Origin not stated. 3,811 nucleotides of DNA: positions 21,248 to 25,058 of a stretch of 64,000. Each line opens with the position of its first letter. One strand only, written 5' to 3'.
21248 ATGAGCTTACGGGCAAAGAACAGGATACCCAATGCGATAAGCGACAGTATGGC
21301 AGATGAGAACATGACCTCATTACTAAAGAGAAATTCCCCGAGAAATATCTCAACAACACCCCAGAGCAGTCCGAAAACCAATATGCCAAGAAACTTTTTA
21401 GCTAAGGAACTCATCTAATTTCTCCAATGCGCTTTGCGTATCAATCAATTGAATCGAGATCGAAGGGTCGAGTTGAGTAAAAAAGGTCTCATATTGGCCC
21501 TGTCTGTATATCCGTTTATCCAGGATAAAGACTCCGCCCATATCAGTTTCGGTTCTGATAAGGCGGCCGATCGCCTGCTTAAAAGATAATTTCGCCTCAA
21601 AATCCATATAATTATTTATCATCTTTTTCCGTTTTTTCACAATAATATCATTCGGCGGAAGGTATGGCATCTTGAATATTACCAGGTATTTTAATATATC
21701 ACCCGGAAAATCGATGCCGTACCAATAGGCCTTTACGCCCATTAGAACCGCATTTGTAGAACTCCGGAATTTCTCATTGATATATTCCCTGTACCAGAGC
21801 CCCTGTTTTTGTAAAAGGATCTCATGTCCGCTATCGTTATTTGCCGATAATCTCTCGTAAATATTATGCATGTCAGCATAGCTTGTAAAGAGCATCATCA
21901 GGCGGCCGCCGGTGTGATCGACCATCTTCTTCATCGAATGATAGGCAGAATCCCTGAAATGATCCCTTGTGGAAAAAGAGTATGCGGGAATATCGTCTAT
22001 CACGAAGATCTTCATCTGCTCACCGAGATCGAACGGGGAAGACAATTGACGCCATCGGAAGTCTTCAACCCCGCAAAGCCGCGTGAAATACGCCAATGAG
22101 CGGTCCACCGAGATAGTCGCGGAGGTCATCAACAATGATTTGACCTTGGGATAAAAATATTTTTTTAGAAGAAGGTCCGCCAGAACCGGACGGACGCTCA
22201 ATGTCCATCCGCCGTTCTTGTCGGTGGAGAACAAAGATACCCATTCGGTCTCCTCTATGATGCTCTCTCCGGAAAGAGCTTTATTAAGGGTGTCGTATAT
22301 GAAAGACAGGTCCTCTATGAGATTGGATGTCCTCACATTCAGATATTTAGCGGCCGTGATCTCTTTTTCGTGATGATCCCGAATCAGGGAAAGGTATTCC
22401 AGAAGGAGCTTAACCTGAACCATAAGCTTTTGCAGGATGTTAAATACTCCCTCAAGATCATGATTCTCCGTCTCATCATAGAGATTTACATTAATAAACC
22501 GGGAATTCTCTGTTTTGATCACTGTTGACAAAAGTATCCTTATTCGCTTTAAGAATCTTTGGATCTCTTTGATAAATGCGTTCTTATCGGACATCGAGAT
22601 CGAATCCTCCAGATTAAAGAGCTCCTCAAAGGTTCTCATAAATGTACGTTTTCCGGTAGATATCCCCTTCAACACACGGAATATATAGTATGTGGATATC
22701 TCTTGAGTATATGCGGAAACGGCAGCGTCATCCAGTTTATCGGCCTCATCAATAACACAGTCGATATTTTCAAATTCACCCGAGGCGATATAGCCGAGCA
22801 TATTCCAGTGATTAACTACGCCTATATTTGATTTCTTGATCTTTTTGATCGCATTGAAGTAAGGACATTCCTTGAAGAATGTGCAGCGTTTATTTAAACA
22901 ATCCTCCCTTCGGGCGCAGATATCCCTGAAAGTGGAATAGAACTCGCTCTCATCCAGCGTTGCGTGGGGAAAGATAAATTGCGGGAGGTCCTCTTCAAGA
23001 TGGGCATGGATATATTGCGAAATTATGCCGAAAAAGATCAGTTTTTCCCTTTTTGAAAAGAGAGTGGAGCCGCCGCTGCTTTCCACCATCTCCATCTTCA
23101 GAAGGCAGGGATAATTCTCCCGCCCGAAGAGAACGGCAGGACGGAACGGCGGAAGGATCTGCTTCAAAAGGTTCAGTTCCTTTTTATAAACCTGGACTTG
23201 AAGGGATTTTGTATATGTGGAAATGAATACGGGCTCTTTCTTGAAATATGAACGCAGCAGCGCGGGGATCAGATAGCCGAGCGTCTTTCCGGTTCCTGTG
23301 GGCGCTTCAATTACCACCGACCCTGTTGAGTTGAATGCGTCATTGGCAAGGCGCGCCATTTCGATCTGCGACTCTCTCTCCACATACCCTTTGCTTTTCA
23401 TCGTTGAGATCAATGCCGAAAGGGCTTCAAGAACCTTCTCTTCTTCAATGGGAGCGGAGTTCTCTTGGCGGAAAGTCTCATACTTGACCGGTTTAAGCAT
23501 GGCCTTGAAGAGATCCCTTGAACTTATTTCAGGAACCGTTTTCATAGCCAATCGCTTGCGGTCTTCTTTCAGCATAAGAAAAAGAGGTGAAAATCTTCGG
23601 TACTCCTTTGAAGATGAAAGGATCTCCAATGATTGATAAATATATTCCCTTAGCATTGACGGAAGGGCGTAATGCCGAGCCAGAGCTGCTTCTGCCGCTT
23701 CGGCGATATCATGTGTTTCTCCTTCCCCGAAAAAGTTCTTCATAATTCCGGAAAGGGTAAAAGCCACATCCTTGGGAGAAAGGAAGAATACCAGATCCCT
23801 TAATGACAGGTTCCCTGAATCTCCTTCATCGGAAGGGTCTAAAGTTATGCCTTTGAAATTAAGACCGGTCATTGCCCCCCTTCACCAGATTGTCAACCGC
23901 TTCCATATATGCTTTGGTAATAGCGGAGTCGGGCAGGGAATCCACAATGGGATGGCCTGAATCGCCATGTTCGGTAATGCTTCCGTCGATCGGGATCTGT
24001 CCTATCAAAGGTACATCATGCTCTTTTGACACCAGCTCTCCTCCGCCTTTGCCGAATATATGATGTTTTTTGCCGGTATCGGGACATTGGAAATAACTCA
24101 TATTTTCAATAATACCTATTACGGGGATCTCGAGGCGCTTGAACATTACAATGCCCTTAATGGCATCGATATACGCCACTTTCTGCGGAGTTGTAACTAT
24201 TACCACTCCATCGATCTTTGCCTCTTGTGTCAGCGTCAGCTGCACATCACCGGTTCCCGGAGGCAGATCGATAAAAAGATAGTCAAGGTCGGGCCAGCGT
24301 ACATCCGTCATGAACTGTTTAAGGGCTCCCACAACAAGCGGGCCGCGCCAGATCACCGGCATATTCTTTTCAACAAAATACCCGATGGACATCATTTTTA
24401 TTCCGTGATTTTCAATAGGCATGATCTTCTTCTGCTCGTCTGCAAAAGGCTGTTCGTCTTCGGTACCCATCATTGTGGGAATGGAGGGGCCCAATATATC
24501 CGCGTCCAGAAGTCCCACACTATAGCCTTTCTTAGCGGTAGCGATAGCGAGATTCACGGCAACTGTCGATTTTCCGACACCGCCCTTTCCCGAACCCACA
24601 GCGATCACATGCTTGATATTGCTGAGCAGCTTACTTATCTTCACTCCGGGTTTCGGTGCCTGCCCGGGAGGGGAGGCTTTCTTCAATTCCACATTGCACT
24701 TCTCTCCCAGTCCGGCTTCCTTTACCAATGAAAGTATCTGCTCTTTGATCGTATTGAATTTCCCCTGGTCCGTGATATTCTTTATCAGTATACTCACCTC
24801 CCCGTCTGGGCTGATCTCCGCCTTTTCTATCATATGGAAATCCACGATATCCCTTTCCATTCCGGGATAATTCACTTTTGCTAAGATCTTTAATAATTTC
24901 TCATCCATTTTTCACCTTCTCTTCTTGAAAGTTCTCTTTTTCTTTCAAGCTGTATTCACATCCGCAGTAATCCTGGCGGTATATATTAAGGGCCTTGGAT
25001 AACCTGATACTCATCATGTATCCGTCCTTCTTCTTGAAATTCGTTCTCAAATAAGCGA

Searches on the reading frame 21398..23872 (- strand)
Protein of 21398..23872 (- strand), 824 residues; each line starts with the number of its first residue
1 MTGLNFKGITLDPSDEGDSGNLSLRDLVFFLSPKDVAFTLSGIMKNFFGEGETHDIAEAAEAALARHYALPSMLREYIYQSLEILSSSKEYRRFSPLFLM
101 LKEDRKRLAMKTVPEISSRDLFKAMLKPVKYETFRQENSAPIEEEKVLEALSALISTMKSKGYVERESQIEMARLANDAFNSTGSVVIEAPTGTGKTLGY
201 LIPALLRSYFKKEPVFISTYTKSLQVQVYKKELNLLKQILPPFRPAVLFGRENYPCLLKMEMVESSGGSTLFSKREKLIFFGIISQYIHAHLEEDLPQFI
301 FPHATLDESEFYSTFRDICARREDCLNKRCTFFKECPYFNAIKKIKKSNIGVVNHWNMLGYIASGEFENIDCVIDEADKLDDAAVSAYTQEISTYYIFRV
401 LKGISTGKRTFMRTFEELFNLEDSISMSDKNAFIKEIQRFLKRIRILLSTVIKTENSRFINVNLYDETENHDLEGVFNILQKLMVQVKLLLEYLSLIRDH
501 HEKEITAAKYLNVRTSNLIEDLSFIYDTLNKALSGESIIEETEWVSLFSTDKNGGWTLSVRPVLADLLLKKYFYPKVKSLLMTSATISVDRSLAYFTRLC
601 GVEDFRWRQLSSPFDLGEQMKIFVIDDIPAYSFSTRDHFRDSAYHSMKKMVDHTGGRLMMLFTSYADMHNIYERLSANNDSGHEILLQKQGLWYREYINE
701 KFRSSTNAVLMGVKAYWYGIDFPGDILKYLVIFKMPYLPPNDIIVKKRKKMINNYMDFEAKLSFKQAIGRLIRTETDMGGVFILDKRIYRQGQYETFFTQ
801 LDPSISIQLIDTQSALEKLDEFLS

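Call 11: search_protein_families(library=pfam, proteins=[window:21398-23872:-], max_evalue=0.001)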
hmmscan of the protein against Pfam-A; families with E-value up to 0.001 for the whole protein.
window:21398-23872:- (824 aa): 2 families
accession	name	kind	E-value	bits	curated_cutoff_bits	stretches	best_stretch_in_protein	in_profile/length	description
PF13307.12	Helicase_C_2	-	3.4e-31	109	25.3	1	649-796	3-161/170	Helicase C-terminal domain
PF00270.35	DEAD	-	1.6e-09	38.2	26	1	181-237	12-70/167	DEAD/DEAH box helicase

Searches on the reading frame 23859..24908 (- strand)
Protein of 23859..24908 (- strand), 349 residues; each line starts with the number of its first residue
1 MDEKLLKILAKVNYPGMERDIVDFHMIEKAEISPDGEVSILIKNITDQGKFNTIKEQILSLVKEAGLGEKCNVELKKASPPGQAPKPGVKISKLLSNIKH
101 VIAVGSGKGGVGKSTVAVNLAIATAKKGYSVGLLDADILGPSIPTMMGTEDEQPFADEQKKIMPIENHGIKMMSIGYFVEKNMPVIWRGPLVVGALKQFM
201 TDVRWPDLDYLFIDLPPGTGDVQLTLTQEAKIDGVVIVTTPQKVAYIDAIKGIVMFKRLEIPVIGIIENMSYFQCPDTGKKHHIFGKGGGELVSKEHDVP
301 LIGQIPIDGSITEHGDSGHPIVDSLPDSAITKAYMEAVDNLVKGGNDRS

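Call 11: search_protein_families(library=pfam, proteins=[window:23859-24908:-], max_evalue=0.001)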
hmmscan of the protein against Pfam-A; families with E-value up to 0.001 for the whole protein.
window:23859-24908:- (349 aa): 6 families
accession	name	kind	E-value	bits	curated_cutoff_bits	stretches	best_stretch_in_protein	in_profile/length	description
PF10609.15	ParA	-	1.4e-102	342.7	27.1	1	97-341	1-245/246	NUBPL iron-transfer P-loop NTPase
PF01656.29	CbiA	-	1.1e-11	45.3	25.4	1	102-269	1-81/125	CobQ/CobB/MinD/ParA nucleotide binding domain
PF13614.12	AAA_31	-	7.6e-10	39.5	27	1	100-140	2-42/177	AAA domain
PF09140.17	MipZ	-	2.6e-07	30.7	20.7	1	100-146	1-47/262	ATPase MipZ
PF02374.21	ArsA_ATPase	-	0.00027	20.7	24.3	1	106-137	7-38/305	Anion-transporting ATPase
PF01883.24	FeS_assembly_P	-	0.00086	20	23.5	0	3-74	2-72/73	Iron-sulfur cluster assembly protein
